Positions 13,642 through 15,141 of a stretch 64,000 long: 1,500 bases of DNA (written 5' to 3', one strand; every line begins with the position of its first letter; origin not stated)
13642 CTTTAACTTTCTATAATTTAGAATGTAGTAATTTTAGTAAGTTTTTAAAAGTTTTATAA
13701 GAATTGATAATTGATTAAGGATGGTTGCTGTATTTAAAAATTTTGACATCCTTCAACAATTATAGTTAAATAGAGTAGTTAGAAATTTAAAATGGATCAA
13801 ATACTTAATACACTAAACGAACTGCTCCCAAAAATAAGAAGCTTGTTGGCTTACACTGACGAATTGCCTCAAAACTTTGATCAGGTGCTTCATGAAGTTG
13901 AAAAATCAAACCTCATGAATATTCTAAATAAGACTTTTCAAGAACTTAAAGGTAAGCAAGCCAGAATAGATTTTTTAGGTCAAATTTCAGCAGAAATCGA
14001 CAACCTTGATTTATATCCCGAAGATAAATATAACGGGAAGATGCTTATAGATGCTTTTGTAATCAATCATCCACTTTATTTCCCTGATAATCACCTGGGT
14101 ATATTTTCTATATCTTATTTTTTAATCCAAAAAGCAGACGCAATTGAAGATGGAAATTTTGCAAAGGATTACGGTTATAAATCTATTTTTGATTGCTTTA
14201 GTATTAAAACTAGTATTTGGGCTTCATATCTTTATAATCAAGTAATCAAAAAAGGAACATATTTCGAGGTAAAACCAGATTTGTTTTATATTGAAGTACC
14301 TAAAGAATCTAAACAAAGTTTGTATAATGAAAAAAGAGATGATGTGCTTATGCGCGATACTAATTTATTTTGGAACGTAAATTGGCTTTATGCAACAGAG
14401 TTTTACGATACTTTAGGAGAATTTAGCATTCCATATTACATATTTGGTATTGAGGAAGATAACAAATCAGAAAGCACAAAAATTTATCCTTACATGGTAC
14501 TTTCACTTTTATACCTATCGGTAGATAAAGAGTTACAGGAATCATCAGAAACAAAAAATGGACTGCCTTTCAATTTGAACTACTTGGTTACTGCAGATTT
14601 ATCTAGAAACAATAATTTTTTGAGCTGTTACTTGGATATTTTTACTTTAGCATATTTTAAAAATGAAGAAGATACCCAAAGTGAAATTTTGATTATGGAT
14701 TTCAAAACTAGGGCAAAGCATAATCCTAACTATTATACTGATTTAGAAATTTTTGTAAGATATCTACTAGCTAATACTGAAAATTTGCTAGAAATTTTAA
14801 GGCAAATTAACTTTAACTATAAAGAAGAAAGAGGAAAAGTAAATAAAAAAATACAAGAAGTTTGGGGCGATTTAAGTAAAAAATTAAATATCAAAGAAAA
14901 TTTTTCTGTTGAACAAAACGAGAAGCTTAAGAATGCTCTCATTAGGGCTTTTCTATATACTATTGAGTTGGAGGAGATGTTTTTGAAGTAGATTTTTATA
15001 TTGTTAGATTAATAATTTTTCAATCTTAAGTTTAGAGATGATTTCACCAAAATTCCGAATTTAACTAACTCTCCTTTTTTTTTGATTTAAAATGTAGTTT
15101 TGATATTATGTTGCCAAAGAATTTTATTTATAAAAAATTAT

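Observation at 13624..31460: About 18-kb island of giant orphan proteins with adaptor-like paralogs, next to a T4CP-like ATPase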

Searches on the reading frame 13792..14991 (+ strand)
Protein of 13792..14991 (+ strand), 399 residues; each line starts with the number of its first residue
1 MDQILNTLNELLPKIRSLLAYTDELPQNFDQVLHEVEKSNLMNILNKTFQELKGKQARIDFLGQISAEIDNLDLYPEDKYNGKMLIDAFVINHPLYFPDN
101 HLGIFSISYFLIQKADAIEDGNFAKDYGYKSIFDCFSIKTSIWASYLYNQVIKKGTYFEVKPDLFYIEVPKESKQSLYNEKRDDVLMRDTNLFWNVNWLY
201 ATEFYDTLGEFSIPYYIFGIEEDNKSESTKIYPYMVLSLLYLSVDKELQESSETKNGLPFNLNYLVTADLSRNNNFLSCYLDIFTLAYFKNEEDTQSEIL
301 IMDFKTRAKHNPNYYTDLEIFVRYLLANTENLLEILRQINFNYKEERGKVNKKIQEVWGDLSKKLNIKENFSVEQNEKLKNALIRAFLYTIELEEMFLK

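Call 4: search_protein_families(library=pfam, proteins=[window:13792-14991:+], max_evalue=0.1)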
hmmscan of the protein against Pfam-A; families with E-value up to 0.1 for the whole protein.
window:13792-14991:+ (399 aa): 3 families
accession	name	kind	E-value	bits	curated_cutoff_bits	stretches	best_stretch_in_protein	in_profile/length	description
PF07464.16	ApoLp-III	-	0.017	15.7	36.3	1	313-373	16-76/146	Apolipophorin-III precursor (apoLp-III)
PF14056.11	DUF4250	-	0.029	14.8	27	0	314-347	19-52/55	Domain of unknown function (DUF4250)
PF09248.15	DUF1965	-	0.063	13.5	23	0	184-212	14-42/69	Domain of unknown function (DUF1965)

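Call 37: search_protein_families(library=ncbifam, proteins=[window:13792-14991:+], max_evalue=0.01)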
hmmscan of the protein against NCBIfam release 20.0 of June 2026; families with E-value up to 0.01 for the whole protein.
window:13792-14991:+ (399 aa): 0 families

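Call 39: search_protein_families(library=phrogs, proteins=[window:13792-14991:+], max_evalue=0.01)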
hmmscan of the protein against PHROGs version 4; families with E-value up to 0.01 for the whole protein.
window:13792-14991:+ (399 aa): 0 families

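Call 40: search_protein_families(library=padloc, proteins=[window:13792-14991:+], max_evalue=0.01)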
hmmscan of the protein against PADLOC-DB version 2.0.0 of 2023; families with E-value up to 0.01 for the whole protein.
window:13792-14991:+ (399 aa): 0 families

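Call 70: search_solved_structures(query=window:13792-14991:+, max_evalue=1)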
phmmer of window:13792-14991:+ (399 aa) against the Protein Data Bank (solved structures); distinct sequences matched with E-value up to 1: 1.
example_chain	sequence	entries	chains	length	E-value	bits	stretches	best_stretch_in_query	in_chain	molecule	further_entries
6vy5_A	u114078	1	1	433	0.45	13.1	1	122-179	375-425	receptor binding protein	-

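Call 82: find_related_loci(query=window:13792-14991:+, collection=viral_contigs, flank=5000)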
Query window:13792-14991:+ (399 aa) in viral_contigs; peptide patterns used: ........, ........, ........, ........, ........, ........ (x = any residue, [..] = any of these).
11 stretches matched a pattern, but none encodes a relative of the query by tblastn (E <= 1e-3).
